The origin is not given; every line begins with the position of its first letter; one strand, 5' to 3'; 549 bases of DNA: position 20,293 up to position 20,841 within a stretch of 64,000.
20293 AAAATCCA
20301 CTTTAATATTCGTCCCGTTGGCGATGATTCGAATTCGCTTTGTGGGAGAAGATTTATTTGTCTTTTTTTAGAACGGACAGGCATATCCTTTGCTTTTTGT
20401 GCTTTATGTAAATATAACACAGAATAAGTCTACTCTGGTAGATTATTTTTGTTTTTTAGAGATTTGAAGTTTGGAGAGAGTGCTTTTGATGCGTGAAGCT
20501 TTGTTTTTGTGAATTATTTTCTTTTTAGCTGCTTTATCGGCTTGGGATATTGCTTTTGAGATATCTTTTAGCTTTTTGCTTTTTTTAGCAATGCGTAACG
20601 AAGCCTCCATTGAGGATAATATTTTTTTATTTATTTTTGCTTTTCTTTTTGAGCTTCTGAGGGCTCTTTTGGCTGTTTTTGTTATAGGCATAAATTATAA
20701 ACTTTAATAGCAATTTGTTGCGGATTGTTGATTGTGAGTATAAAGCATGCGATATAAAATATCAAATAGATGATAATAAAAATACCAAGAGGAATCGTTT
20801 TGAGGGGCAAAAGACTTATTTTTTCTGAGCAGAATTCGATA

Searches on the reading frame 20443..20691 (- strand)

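Call 78: search_protein_families(library=pfam, proteins=[window:20443-20691:-], max_evalue=0.01)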
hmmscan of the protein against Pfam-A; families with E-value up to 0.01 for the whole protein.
window:20443-20691:- (82 aa): 1 family
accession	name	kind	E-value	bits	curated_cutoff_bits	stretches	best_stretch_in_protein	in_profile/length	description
PF01649.23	Ribosomal_S20p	-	9e-07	29.9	29.5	1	4-74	3-80/83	Ribosomal protein S20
